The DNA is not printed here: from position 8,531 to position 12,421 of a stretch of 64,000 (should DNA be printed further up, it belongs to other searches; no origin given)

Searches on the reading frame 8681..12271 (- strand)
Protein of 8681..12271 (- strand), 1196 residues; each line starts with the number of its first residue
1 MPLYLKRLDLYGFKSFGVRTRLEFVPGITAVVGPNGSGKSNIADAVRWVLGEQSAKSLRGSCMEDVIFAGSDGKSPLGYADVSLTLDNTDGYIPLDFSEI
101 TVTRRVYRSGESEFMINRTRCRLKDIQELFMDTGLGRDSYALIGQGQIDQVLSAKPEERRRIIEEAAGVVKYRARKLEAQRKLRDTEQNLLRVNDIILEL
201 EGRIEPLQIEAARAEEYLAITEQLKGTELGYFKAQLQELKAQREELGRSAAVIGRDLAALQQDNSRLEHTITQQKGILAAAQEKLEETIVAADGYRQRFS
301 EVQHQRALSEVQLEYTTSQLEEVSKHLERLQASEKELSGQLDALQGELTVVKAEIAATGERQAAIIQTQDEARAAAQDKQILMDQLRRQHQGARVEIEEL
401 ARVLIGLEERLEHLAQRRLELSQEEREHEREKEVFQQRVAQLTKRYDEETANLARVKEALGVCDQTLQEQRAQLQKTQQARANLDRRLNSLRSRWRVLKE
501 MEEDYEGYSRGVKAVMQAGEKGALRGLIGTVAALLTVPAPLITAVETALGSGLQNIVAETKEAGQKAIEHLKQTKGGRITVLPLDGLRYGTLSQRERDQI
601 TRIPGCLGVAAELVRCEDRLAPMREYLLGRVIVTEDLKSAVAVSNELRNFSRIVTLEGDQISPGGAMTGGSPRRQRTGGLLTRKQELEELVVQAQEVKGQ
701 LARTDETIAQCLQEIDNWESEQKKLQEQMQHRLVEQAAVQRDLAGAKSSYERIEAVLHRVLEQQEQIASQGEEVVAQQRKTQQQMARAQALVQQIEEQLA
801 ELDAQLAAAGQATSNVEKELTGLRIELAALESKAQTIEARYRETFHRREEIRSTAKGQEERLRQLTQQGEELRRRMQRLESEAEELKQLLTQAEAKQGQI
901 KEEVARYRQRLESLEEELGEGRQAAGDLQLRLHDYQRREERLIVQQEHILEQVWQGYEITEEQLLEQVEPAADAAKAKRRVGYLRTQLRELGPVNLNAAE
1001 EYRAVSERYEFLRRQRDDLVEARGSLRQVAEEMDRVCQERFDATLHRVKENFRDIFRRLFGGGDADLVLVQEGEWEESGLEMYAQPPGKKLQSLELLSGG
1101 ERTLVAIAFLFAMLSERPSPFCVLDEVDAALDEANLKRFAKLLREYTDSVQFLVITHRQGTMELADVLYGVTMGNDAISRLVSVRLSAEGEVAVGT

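Call 58: search_protein_families(library=ncbifam, proteins=[window:8681-12271:-], max_evalue=0.00001)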
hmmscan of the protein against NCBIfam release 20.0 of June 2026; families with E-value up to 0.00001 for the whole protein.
window:8681-12271:- (1196 aa): 19 families
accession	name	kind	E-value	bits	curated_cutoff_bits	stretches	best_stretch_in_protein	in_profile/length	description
TIGR02168.1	SMC_prok_B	equivalog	0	1086.5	567.35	1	4-1186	1-1181/1181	chromosome segregation protein SMC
TIGR02169.1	SMC_prok_A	equivalog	2.1e-190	635.2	729.4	1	4-1185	1-1164/1165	chromosome segregation protein SMC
NF045487.1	ASRP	equivalog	3.6e-30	105.1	300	2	19-505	7-410/593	archaea-specific SMC-related protein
NF041034.1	Rad50_Sulf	equivalog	2.5e-20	72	1000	1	6-355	4-320/872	DNA double-strand break repair ATPase Rad50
NF002572.0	PRK02224.1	equivalog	5.7e-20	71.2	1087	1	5-501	3-497/888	DNA double-strand break repair ATPase Rad50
NF003034.1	PRK03918.1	equivalog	9.8e-20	70.1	700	2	5-499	3-479/878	DNA double-strand break repair ATPase Rad50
NF045780.1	TrlF_fam_ATP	equivalog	4.2e-19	68.8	350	2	20-488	303-745/944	TrlF family AAA-like ATPase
NF053563.1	Rkd4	equivalog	9.4e-11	40.6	860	0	5-130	3-117/747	arcadin-4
NF002244.0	PRK01156.1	equivalog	7.5e-10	37.5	847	0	5-52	3-49/895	DNA double-strand break repair ATPase Rad50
NF041035.1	Rad50_Halo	equivalog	9e-10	37.6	1000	1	5-401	3-390/883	DNA double-strand break repair ATPase Rad50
TIGR00634.1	recN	equivalog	1.5e-09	37.4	407.85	1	21-378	17-361/563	DNA repair protein RecN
TIGR04523.1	Mplasa_alph_rch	subfamily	3e-09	35.4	270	1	683-953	382-654/745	helix-rich protein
TIGR00618.1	sbcc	subfamily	6.5e-09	34.3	478.5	1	7-268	5-281/1043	exonuclease subunit SbcC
TIGR04520.1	ECF_ATPase_1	equivalog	9.4e-08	31.8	315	0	1094-1169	134-207/269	energy-coupling factor transporter ATPase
TIGR02857.1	CydD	equivalog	4.2e-07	29.3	435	1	1096-1167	458-525/529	thiol reductant ABC exporter subunit CydD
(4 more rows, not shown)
